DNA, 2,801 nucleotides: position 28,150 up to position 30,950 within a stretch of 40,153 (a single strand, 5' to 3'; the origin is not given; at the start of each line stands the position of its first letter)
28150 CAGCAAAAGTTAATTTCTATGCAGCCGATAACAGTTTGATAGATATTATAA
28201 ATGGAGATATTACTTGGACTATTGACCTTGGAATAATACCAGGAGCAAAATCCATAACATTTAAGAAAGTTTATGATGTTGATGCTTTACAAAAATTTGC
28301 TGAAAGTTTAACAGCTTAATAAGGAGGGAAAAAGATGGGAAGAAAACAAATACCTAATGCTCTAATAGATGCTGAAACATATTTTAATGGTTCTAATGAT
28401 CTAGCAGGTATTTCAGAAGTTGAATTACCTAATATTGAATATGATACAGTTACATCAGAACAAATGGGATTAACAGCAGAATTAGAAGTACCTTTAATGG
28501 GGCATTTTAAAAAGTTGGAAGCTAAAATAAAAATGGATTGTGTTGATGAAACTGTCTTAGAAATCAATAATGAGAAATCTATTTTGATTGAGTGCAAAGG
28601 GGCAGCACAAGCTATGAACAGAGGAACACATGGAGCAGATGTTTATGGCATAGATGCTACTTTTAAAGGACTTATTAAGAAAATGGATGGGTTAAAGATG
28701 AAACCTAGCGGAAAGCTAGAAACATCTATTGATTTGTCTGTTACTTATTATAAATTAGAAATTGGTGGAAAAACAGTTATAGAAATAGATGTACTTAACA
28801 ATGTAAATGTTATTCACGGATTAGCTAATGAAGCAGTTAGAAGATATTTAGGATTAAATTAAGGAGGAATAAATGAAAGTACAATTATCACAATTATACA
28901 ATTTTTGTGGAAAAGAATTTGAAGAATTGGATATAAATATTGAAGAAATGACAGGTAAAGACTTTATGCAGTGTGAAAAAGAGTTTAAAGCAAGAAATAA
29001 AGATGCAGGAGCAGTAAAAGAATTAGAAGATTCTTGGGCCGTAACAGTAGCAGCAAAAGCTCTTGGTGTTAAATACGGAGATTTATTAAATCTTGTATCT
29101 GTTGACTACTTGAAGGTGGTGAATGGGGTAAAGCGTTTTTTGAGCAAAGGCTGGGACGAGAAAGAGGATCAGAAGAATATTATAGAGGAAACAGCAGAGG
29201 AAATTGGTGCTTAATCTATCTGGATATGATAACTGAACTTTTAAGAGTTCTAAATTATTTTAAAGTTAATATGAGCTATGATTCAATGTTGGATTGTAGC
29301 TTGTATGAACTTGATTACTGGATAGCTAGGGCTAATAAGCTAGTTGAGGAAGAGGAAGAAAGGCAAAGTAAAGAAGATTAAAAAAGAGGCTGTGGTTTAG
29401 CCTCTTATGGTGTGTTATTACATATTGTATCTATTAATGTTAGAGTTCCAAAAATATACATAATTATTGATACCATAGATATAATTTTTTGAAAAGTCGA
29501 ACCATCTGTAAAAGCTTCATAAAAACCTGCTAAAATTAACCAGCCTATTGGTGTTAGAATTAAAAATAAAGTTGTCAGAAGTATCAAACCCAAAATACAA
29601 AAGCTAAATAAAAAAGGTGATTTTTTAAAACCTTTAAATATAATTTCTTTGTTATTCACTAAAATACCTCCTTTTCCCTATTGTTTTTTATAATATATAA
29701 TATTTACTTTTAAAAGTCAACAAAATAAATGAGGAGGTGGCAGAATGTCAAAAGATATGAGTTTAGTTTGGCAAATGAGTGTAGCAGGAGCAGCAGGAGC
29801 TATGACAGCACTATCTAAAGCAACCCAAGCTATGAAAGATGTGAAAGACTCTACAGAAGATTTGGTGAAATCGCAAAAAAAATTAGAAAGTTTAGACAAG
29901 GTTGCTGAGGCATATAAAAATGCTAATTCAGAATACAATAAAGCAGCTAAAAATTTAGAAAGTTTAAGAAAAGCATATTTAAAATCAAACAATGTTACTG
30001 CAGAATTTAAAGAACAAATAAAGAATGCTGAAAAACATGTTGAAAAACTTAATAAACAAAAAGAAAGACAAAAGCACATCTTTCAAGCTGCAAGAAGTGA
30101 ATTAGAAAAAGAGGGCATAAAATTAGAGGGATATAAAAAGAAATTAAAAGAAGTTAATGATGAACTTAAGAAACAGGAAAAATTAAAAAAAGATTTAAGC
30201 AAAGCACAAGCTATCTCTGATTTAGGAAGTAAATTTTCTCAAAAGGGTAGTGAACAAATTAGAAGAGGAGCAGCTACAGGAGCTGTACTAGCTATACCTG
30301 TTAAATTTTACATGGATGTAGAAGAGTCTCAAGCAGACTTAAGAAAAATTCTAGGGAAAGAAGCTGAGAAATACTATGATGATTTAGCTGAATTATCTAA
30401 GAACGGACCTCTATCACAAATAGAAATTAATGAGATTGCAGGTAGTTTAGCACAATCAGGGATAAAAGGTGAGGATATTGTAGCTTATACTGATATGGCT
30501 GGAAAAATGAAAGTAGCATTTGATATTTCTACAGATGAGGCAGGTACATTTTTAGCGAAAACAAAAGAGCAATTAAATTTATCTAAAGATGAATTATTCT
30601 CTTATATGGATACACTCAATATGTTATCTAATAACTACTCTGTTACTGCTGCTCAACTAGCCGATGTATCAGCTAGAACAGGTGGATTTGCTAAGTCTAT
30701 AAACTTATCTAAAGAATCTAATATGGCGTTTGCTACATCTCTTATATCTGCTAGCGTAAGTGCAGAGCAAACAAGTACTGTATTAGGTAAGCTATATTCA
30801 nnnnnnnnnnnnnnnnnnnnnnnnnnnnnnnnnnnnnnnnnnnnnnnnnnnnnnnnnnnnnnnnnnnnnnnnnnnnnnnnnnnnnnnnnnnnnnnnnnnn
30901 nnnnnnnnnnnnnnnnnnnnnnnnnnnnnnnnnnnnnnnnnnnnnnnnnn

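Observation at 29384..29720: Autonomous antisense moron inside the tail operon: 2-TM membrane protein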

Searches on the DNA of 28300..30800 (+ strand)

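Call 3: search_dna_similar(query=window:28300-30800:+, collection=phages, mode=near, max_rows=30)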
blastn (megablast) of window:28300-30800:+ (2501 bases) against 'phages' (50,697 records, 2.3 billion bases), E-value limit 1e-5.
Records with a match: 3; places in all: 3; records where one place covers at least 80% of the query: 0.
Best place of each record, by identity: 80-90% 3.
By first word of the organism name: Fusobacterium 3.
By host as written in the record: Fusobacterium nucleatum 3.
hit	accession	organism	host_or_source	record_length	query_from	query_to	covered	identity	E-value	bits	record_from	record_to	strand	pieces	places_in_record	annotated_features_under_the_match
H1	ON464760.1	Fusobacterium phage JD-Fnp2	Fusobacterium nucleatum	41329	3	1109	44%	86.0%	0e+0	1188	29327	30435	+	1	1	major tail tube protein | tail assembly protein | hypothetical protein (x2) | tail sheath protein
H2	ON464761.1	Fusobacterium phage JD-Fnp3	Fusobacterium nucleatum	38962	3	1109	44%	86.0%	0e+0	1188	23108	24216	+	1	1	major tail tube protein | tail assembly protein | hypothetical protein (x2) | tail sheath protein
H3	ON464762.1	Fusobacterium phage JD-Fnp5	Fusobacterium nucleatum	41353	3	1109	44%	86.0%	0e+0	1188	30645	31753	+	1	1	major tail tube protein | tail assembly protein | hypothetical protein (x2) | tail sheath protein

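Call 6: get_annotated_region(hit=H1, flank=4000)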
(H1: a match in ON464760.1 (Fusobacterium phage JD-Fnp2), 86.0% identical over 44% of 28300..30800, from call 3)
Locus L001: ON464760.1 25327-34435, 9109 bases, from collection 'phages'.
description: Fusobacterium phage JD-Fnp2, complete genome.
organism: Fusobacterium phage JD-Fnp2 (NCBI taxid 2950464)
taxonomy: Viruses; Duplodnaviria; Heunggongvirae; Uroviricota; Caudoviricetes
host: Fusobacterium nucleatum; source: -; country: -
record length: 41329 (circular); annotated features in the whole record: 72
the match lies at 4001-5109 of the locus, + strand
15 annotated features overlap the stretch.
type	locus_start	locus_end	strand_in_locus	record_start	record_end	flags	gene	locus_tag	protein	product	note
CDS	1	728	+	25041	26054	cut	-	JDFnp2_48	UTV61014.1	major capsid protein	-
CDS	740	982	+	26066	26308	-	-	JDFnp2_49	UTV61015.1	hypothetical protein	-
CDS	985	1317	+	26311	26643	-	-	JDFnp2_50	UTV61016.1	hypothetical protein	-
CDS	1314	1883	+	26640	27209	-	-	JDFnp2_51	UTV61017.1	minor tail protein Z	-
CDS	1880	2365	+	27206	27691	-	-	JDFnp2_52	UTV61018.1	tail completion protein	-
CDS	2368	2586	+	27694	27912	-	-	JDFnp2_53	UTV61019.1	hypothetical protein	-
CDS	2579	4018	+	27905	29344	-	-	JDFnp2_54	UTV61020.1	tail sheath protein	tail sheath protein [Fusobacterium nucleatum]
CDS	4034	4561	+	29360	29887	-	-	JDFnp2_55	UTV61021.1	major tail tube protein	major tail tube protein [Fusobacterium nucleatum]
CDS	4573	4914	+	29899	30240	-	-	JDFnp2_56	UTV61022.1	tail assembly protein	tail assembly protein [Fusobacterium nucleatum]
CDS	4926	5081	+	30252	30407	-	-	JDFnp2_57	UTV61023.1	hypothetical protein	-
CDS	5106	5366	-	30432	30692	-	-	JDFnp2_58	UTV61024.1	hypothetical protein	-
CDS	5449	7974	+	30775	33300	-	-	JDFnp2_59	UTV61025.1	minor tail protein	-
CDS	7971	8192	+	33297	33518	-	-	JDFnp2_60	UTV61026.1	baseplate wedge protein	-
CDS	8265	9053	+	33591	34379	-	-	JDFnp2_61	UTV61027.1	hypothetical protein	-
CDS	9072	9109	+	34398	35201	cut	-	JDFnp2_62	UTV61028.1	tail protein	-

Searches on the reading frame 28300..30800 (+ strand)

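Call 28: search_protein_families(library=phrogs, proteins=[L001:5109-5366:-], max_evalue=0.1)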
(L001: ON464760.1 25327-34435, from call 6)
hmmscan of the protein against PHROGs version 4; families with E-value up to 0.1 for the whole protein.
L001:5109-5366:- (86 aa): 0 families

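Call 29: search_protein_families(library=padloc, proteins=[L001:5109-5366:-], max_evalue=1)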
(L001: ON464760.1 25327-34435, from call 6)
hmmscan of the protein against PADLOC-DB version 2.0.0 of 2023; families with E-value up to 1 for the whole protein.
L001:5109-5366:- (86 aa): 0 families

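Call 91: search_protein_families(library=ncbifam, proteins=[L001:5109-5366:-], max_evalue=0.1)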
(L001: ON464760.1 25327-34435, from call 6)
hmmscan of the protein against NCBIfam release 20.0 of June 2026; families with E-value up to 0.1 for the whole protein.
L001:5109-5366:- (86 aa): 0 families

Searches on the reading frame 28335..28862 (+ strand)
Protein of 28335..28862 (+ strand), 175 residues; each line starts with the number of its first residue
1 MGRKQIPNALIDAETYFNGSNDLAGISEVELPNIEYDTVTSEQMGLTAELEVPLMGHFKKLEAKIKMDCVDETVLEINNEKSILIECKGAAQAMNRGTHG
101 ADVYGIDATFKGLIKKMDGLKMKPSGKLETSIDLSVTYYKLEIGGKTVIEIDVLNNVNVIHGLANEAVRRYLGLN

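Call 5: search_protein_families(library=pfam, proteins=[window:28335-28862:+], max_evalue=0.1)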
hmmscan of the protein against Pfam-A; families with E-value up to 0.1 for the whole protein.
window:28335-28862:+ (175 aa): 1 family
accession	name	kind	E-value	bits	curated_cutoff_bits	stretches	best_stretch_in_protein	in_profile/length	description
PF04985.20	Phage_tube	-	5.9e-29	101.4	22.4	1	7-170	1-162/165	Phage tail tube protein FII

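Call 75: find_related_loci(query=window:28335-28859:+, collection=viral_contigs, flank=4000)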
Query window:28335-28859:+ (175 aa) in viral_contigs; peptide patterns used: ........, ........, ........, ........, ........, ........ (x = any residue, [..] = any of these).
104 stretches matched a pattern; 82 encode a relative of the query (tblastn E <= 1e-3); the best 80 are kept; 76 distinct loci.
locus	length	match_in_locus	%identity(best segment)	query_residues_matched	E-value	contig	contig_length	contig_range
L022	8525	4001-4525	100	1-175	1e-115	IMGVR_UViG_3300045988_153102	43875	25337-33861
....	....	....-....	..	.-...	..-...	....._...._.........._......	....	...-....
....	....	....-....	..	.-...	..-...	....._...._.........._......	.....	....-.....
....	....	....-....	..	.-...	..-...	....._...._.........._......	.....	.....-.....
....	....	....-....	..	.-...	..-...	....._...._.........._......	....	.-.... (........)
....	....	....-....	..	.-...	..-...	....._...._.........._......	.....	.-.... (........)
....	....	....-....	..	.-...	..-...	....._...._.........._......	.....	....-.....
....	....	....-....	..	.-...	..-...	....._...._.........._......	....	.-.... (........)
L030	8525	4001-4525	96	1-175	9e-112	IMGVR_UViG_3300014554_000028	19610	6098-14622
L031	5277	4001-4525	96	1-175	6e-112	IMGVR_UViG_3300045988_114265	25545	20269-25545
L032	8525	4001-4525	96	1-175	9e-112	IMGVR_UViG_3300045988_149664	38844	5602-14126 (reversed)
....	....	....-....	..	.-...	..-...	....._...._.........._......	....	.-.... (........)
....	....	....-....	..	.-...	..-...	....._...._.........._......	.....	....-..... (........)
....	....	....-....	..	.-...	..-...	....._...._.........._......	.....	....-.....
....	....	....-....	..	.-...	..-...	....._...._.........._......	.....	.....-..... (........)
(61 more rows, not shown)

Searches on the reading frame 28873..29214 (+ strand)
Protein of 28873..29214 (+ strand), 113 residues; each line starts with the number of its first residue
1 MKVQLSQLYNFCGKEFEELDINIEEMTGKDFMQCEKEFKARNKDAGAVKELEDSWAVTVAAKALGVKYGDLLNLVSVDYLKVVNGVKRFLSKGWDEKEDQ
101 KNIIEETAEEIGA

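Call 5: search_protein_families(library=pfam, proteins=[window:28873-29214:+], max_evalue=0.1)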
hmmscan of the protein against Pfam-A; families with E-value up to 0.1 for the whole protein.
window:28873-29214:+ (113 aa): 1 family
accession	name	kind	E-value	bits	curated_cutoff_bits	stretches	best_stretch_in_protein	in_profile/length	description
PF10109.15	Phage_TAC_7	-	0.0016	18.9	25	1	9-90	8-78/79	Phage tail assembly chaperone proteins, E, or 41 or 14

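Call 28: search_protein_families(library=phrogs, proteins=[window:28873-29214:+], max_evalue=0.1)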
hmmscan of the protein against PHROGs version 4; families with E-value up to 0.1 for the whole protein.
window:28873-29214:+ (113 aa): 4 families
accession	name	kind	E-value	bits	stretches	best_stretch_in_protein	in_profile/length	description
phrog_3140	-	tail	4.7e-23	83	1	1-102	129-229/274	tail assembly chaperone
phrog_31243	-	unknown function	4.3e-06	27.6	1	20-91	65-137/140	-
phrog_32773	-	unknown function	9.5e-06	26.7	1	13-94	13-99/111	-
phrog_166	-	tail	0.0041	18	1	21-101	35-105/201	tail protein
